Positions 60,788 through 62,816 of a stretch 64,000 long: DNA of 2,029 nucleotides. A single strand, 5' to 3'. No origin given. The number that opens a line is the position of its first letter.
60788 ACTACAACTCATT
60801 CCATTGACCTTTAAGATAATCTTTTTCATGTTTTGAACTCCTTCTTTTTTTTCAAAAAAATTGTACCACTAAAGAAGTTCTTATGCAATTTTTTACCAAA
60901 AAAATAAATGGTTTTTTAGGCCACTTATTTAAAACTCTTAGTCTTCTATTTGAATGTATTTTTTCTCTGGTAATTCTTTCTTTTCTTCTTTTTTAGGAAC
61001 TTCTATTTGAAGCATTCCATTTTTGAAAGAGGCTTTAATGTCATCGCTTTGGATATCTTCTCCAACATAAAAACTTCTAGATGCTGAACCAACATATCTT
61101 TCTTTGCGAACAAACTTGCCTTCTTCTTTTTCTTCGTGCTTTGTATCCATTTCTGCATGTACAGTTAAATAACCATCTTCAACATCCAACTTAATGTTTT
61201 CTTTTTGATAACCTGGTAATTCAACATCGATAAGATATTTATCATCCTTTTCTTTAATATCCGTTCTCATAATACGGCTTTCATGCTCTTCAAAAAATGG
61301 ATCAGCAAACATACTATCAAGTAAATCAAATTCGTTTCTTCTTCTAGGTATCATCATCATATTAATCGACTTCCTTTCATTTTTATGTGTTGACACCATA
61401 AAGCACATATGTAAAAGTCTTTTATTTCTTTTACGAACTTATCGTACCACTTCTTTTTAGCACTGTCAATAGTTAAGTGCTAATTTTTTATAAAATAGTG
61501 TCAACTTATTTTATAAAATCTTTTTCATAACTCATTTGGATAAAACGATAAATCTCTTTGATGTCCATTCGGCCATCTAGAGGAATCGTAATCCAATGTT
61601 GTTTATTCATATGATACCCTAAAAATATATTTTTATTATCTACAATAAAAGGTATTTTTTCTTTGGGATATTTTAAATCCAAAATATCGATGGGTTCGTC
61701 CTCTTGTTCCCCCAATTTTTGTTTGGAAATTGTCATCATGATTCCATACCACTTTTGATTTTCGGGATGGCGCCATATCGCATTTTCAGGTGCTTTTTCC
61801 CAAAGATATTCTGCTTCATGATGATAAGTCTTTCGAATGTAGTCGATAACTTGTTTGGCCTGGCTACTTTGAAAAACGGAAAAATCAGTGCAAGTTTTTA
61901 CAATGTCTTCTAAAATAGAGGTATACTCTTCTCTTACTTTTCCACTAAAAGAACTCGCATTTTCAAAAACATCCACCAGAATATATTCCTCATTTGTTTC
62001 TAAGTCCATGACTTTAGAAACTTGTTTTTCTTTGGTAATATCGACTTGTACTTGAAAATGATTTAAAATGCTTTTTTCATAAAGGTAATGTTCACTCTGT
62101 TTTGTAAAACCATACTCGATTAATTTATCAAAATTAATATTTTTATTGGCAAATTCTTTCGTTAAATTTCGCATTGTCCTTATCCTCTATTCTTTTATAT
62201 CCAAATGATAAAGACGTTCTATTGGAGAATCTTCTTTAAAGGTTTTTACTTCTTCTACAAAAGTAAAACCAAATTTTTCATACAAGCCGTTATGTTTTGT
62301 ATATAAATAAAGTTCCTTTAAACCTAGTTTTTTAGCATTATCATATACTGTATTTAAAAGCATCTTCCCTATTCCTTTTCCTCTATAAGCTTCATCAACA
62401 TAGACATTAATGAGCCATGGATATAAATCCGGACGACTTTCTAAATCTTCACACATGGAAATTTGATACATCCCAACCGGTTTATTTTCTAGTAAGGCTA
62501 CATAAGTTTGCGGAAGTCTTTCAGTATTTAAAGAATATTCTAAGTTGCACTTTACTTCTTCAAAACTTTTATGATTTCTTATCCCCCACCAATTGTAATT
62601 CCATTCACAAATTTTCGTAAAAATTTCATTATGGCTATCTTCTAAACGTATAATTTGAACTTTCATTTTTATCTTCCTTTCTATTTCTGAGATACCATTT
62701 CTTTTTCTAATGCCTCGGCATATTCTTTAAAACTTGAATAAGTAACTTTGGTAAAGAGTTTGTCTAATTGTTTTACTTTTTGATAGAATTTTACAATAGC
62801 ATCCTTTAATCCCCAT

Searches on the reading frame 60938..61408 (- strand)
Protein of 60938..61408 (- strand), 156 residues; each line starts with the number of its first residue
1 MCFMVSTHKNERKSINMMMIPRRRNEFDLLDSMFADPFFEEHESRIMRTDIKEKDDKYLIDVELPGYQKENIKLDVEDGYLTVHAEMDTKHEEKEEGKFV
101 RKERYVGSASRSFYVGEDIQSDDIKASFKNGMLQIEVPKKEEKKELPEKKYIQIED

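Call 54: search_protein_families(library=pfam, max_evalue=0.001, proteins=[window:60938-61408:-])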
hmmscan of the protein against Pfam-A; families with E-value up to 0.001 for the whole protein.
window:60938-61408:- (156 aa): 2 families
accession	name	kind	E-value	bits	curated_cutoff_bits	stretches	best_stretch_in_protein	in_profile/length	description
PF00011.27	HSP20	-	2.9e-23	82.3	20.8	1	50-154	1-101/102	Hsp20/alpha crystallin family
PF17886.7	ArsA_HSP20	-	0.00023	21.1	22.5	1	55-136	1-62/63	HSP20-like domain found in ArsA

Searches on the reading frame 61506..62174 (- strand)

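Call 54: search_protein_families(library=pfam, max_evalue=0.001, proteins=[window:61506-62174:-])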
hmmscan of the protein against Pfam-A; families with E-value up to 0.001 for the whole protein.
window:61506-62174:- (222 aa): 1 family
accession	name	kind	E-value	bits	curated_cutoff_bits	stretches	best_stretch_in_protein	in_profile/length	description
PF04237.18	YjbR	-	5.3e-13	49.9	30.1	1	117-217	4-87/88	YjbR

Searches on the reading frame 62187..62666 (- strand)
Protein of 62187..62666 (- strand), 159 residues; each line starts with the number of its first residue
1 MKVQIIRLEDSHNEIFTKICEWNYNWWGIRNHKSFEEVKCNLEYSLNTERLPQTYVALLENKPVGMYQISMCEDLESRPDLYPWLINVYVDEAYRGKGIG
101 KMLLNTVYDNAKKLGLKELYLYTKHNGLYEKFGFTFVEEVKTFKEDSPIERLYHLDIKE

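Call 54: search_protein_families(library=pfam, max_evalue=0.001, proteins=[window:62187-62666:-])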
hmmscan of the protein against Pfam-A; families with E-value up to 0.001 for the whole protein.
window:62187-62666:- (159 aa): 5 families
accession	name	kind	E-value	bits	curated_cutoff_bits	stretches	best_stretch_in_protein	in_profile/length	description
PF00583.31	Acetyltransf_1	-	1e-16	61.6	20.7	1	31-134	17-116/116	Acetyltransferase (GNAT) family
PF13508.13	Acetyltransf_7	-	2.3e-15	57.2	27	1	53-135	4-83/84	Acetyltransferase (GNAT) domain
PF13673.13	Acetyltransf_10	-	1.3e-08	35.3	23.6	1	53-143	32-116/128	Acetyltransferase (GNAT) domain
PF14542.12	Acetyltransf_CG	-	5.7e-05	23.6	30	1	86-117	28-59/80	GCN5-related N-acetyl-transferase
PF13527.13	Acetyltransf_9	-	8.1e-05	23.1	25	1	83-136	73-126/127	Acetyltransferase (GNAT) domain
